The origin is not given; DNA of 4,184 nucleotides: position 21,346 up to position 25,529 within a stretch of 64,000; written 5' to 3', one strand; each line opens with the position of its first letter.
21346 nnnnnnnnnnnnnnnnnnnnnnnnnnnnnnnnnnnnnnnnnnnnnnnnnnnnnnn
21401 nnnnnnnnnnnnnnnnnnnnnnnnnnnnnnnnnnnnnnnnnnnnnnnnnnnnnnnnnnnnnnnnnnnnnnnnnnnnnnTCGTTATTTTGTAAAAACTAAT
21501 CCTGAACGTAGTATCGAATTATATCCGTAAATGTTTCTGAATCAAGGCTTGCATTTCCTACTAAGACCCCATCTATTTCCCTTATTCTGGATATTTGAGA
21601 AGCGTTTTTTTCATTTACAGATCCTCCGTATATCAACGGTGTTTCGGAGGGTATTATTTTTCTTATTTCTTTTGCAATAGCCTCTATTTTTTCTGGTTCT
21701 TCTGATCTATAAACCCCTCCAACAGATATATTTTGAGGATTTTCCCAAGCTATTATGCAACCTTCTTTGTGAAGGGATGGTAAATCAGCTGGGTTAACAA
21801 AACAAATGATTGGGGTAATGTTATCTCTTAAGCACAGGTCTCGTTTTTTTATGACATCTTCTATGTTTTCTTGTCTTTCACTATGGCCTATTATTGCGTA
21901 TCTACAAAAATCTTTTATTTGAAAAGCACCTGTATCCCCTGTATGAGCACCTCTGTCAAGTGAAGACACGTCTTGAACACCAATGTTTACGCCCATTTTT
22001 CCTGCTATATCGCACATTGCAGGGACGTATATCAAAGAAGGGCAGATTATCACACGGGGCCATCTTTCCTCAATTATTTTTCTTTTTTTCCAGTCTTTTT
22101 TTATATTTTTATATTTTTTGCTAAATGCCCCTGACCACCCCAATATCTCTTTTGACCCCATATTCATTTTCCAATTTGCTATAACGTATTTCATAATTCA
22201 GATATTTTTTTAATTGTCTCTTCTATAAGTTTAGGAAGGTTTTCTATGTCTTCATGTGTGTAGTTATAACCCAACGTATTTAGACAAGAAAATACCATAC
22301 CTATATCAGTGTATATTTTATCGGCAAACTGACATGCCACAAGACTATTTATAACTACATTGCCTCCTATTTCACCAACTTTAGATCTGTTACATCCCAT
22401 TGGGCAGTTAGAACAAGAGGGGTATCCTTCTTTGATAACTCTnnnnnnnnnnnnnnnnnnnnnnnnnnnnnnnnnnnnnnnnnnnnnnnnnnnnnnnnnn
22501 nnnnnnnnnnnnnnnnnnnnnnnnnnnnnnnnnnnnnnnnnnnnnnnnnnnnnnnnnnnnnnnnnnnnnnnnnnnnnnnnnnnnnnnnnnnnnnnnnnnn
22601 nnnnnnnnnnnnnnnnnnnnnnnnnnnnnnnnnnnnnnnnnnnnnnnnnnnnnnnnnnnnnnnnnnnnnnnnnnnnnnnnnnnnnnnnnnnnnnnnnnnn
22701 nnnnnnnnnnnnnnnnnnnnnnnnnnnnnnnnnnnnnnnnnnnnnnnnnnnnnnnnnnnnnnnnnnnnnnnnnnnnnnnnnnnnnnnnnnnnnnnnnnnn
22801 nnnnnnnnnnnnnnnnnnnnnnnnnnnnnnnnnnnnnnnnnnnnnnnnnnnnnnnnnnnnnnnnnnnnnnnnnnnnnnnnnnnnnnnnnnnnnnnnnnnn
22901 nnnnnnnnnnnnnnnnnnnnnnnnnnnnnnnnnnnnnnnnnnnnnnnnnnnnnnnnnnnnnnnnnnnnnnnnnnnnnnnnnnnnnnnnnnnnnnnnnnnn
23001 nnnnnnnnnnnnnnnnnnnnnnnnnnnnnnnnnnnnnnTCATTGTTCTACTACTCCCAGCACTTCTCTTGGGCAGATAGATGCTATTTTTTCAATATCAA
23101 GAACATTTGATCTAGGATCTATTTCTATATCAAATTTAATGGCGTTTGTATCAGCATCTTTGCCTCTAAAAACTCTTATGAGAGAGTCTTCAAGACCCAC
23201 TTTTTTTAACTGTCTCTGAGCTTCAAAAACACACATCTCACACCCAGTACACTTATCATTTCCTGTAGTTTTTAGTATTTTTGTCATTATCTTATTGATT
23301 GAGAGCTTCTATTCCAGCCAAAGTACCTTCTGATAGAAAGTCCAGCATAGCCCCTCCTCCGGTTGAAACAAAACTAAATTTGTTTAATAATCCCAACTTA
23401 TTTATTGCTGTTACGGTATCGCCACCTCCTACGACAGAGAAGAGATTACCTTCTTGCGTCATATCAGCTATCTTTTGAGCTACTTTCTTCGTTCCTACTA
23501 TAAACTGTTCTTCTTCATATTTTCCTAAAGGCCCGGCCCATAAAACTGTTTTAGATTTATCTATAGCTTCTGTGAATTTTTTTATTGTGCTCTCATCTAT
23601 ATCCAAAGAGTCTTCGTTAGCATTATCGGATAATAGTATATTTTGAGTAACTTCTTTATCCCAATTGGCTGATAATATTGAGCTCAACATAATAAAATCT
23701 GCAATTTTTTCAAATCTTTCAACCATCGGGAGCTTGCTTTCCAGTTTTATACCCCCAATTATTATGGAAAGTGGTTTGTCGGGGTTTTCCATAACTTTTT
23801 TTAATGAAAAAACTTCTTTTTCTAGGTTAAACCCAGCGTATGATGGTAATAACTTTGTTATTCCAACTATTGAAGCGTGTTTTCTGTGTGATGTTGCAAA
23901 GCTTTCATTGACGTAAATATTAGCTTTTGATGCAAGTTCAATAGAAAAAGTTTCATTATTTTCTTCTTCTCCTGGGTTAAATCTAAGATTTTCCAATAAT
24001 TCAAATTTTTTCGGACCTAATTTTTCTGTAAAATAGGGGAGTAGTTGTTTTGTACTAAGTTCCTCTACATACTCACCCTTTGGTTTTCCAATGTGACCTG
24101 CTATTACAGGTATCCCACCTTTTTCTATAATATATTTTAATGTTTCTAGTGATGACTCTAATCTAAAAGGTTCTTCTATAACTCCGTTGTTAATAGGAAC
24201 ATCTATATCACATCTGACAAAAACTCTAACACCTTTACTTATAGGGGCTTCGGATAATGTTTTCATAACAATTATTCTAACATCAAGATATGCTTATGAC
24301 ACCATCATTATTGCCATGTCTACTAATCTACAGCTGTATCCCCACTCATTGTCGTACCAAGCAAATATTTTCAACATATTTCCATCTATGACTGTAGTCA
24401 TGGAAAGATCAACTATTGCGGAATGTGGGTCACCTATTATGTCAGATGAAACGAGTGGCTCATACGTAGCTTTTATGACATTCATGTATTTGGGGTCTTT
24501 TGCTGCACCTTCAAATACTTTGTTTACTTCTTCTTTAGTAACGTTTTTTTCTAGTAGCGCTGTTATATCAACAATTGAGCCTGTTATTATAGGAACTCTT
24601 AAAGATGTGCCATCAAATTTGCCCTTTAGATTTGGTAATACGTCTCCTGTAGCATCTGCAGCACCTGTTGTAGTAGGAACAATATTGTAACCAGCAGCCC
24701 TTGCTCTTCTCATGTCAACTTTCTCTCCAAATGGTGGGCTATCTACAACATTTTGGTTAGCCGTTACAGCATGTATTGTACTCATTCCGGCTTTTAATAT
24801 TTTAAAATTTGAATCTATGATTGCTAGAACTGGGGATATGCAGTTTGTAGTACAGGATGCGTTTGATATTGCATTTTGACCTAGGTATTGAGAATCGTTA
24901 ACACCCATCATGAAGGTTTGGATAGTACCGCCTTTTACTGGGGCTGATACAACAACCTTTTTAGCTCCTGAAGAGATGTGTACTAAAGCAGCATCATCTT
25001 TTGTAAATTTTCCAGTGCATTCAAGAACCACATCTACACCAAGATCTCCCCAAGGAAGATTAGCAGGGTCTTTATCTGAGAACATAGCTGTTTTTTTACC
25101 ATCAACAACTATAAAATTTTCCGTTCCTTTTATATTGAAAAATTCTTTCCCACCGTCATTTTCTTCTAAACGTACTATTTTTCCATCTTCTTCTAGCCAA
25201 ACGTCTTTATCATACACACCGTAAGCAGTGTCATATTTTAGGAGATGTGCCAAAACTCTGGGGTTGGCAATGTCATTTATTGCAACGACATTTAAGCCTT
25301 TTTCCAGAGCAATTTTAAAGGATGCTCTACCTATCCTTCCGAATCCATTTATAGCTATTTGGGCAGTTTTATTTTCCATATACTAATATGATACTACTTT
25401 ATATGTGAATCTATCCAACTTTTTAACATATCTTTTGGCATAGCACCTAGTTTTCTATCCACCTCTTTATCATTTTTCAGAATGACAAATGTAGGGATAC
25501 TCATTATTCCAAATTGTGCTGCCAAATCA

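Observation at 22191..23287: Truncated AOR-family gene plus a ferredoxin embedded between pgk and tpiA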

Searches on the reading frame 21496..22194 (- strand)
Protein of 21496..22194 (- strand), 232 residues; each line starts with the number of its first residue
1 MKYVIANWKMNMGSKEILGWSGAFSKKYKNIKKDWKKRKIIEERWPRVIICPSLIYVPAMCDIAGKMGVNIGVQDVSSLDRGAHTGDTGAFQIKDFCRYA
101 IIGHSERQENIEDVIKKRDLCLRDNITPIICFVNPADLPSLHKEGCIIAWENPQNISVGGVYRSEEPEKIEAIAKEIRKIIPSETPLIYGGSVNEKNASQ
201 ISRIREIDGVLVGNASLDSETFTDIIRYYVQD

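Call 3: search_protein_families(library=pfam, proteins=[window:21496-22194:-], max_evalue=1)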
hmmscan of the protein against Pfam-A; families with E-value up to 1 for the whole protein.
window:21496-22194:- (232 aa): 1 family
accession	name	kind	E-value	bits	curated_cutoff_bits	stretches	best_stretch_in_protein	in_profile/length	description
PF00121.24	TIM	-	2.9e-39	135.5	20.1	1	3-228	2-244/245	Triosephosphate isomerase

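Call 4: search_protein_families(library=ncbifam, proteins=[window:21496-22194:-], max_evalue=1)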
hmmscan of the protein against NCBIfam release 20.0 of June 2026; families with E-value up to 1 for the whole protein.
window:21496-22194:- (232 aa): 10 families
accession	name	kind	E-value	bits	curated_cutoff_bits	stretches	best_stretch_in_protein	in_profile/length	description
NF011163.0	PRK14565.1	equivalog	6.5e-27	94.7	298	2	4-132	5-125/240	triosephosphate isomerase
NF010569.0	PRK13962.1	equivalog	2.3e-25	88.8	883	2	4-134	401-523/645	bifunctional phosphoglycerate kinase/triosephosphate isomerase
NF000722.0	PRK00042.2-1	equivalog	3.8e-25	88.6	293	2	4-135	6-131/256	triose-phosphate isomerase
NF000728.0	PRK00042.3-2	equivalog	7.3e-25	87.8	255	2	144-228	149-228/231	triose-phosphate isomerase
TIGR00419.1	tim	equivalog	3.2e-19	69.7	130.6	1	37-219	24-227/228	triose-phosphate isomerase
NF000729.0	PRK00042.3-3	equivalog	1.4e-13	51.2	309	1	156-228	161-233/234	triose-phosphate isomerase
NF003302.0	PRK04302.1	subfamily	2.9e-13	50.1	132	1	38-227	29-216/223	triose-phosphate isomerase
NF012036.0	PRK15492.1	equivalog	7.2e-12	45.3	509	2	183-229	212-258/261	triosephosphate isomerase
NF011497.0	PRK14905.1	equivalog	7.3e-11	42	485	2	171-226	198-256/357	triosephosphate isomerase/PTS system glucose/sucrose-specific transporter subunit IIB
NF003199.0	PRK04169.1-3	subfamily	0.14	11.7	169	1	167-224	172-225/233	geranylgeranylglyceryl/heptaprenylglyceryl phosphate synthase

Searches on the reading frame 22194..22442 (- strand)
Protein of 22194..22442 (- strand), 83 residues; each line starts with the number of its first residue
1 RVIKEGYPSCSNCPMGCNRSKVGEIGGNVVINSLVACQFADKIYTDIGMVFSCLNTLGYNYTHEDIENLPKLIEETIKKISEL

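Call 29: search_solved_structures(query=window:22194-22442:-, max_evalue=10, show_alignments=5)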
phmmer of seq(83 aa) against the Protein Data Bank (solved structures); distinct sequences matched with E-value up to 10: 0.

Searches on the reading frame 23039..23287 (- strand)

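Call 3: search_protein_families(library=pfam, proteins=[window:23039-23287:-], max_evalue=1)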
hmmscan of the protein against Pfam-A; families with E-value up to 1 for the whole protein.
window:23039-23287:- (82 aa): 5 families
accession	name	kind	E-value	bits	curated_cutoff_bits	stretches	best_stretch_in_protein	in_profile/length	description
PF13459.11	Fer4_15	-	0.0084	17.2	22.4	1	11-77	6-64/66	4Fe-4S single cluster domain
PF00037.32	Fer4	-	0.028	14.7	21.1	1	11-20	6-15/24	4Fe-4S binding domain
PF14697.11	Fer4_21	-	0.038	14.6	35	1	7-20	35-48/59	4Fe-4S dicluster domain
PF12837.12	Fer4_6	-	0.22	12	25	1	11-20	7-16/24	4Fe-4S binding domain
PF12797.12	Fer4_2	-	0.26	11.8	24.5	1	11-21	8-18/22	4Fe-4S binding domain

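Call 4: search_protein_families(library=ncbifam, proteins=[window:23039-23287:-], max_evalue=1)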
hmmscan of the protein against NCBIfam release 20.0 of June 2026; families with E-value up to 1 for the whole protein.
window:23039-23287:- (82 aa): 5 families
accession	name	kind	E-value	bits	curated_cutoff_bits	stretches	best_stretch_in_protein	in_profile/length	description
TIGR02936.1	fdxN_nitrog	equivalog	0.042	14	80.55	1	4-76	14-86/91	ferredoxin III, nif-specific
NF004537.0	PRK05888.1-3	equivalog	0.073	12.6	163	1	8-22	65-79/204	NADH-quinone oxidoreductase subunit NuoI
NF003475.0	PRK05113.1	equivalog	0.091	12.6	203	1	2-20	134-152/190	electron transport complex subunit RsxB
TIGR01971.1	NuoI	subfamily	0.16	11.6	113.05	1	6-21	36-52/121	NADH-quinone oxidoreductase, chain I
NF040864.1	HgcB_ferredoxin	equivalog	0.17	11.7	99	0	10-20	13-23/93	mercury methylation ferredoxin HgcB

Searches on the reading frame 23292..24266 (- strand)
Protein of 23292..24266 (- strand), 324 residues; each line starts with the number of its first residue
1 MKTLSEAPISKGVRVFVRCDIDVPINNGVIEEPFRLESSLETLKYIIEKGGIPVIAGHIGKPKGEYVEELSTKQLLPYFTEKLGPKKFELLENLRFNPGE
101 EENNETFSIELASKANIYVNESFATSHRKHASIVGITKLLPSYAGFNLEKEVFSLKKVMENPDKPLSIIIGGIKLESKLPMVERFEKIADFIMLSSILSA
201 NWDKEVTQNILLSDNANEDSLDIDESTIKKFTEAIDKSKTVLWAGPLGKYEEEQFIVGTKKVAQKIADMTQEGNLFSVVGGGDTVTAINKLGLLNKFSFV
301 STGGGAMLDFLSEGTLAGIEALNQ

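Call 3: search_protein_families(library=pfam, proteins=[window:23292-24266:-], max_evalue=1)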
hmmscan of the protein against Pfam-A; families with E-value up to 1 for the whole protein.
window:23292-24266:- (324 aa): 2 families
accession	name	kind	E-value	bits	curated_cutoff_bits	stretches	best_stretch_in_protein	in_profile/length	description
PF00162.24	PGK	-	5.6e-84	282.8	27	3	82-194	100-212/379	Phosphoglycerate kinase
PF00696.33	AA_kinase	-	0.0053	16.9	24.9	0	35-92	116-173/234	Amino acid kinase family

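Call 4: search_protein_families(library=ncbifam, proteins=[window:23292-24266:-], max_evalue=1)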
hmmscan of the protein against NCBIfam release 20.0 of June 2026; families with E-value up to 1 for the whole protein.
window:23292-24266:- (324 aa): 1 family
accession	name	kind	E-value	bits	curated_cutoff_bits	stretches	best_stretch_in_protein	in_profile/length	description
NF010569.0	PRK13962.1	equivalog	2.9e-76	257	883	3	82-194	106-218/645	bifunctional phosphoglycerate kinase/triosephosphate isomerase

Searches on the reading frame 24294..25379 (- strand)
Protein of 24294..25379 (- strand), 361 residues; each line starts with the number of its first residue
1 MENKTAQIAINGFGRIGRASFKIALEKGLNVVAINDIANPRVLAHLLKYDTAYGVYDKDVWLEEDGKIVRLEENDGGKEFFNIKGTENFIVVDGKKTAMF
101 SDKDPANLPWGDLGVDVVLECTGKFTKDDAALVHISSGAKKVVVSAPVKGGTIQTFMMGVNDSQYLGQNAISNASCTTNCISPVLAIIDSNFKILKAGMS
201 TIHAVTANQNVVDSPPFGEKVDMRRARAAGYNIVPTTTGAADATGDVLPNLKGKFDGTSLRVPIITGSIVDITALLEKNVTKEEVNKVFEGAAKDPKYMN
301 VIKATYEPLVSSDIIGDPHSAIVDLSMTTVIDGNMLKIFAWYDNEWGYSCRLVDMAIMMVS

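Call 3: search_protein_families(library=pfam, proteins=[window:24294-25379:-], max_evalue=1)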
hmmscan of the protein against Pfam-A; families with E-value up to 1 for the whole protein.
window:24294-25379:- (361 aa): 6 families
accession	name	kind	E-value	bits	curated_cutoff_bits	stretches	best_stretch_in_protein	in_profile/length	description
PF02800.25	Gp_dh_C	-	6.2e-51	172.5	24.4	1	182-342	2-158/158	Glyceraldehyde 3-phosphate dehydrogenase, C-terminal domain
PF00044.30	Gp_dh_N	-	2.9e-31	108.2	31.7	2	7-69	2-65/101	Glyceraldehyde 3-phosphate dehydrogenase, NAD binding domain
PF02826.25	2-Hacid_dh_C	-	0.021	14.6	25.1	1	4-42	35-73/178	D-isomer specific 2-hydroxyacid dehydrogenase, NAD binding domain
PF00208.27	ELFV_dehydrog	-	0.023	14.8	23.4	1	4-37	31-64/241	Glutamate/Leucine/Phenylalanine/Valine dehydrogenase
PF00107.32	ADH_zinc_N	-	0.12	12.8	31.8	1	111-164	55-108/129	Zinc-binding dehydrogenase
PF22698.1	Semialdhyde_dhC_1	-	0.19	12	27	1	259-344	84-165/165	Semialdehyde dehydrogenase, dimerisation domain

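Call 4: search_protein_families(library=ncbifam, proteins=[window:24294-25379:-], max_evalue=1)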
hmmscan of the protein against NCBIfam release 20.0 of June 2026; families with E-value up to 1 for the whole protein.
window:24294-25379:- (361 aa): 14 families
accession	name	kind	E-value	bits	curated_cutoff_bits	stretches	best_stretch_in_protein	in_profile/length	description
TIGR01534.1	GAPDH-I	equivalog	5.6e-113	377.5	367.2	1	7-354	1-330/330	type I glyceraldehyde-3-phosphate dehydrogenase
NF005830.0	PRK07729.1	equivalog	1.2e-106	356.5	546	2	78-359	53-330/343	glyceraldehyde-3-phosphate dehydrogenase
NF005641.0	PRK07403.1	equivalog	4.1e-99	332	616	2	81-358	57-331/337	type I glyceraldehyde-3-phosphate dehydrogenase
NF033735.1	G3PDH_Arsen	exception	8.1e-96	321.3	450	2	83-356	55-323/323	ArsJ-associated glyceraldehyde-3-phosphate dehydrogenase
NF010058.0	PRK13535.1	equivalog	2.7e-84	283.2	539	1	6-360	3-334/339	erythrose-4-phosphate dehydrogenase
NF006512.0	PRK08955.1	equivalog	2.2e-81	273.8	563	2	81-358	57-329/334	glyceraldehyde-3-phosphate dehydrogenase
NF011954.0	PRK15425.1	equivalog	3.4e-79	266.3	662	2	87-356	62-326/331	glyceraldehyde-3-phosphate dehydrogenase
TIGR01532.1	E4PD_g-proteo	equivalog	1e-77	261.6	530.55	1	8-354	2-325/325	erythrose-4-phosphate dehydrogenase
NF006139.0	PRK08289.1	equivalog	9.2e-63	212.5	431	1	4-359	127-469/480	glyceraldehyde-3-phosphate dehydrogenase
NF011456.0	PRK14874.1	equivalog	3.9e-05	22.8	223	2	254-292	237-275/346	aspartate-semialdehyde dehydrogenase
TIGR01296.1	asd_B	equivalog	5.7e-05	22.4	324.2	2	255-293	234-272/339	aspartate-semialdehyde dehydrogenase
NF003251.0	PRK04207.1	equivalog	0.00026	20.1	185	1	115-290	80-243/343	type II glyceraldehyde-3-phosphate dehydrogenase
NF006416.0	PRK08664.1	subfamily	0.0034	16.6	232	1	254-311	228-285/350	aspartate-semialdehyde dehydrogenase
TIGR00978.1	asd_EA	equivalog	0.075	12.1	301.2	1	252-313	224-285/342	aspartate-semialdehyde dehydrogenase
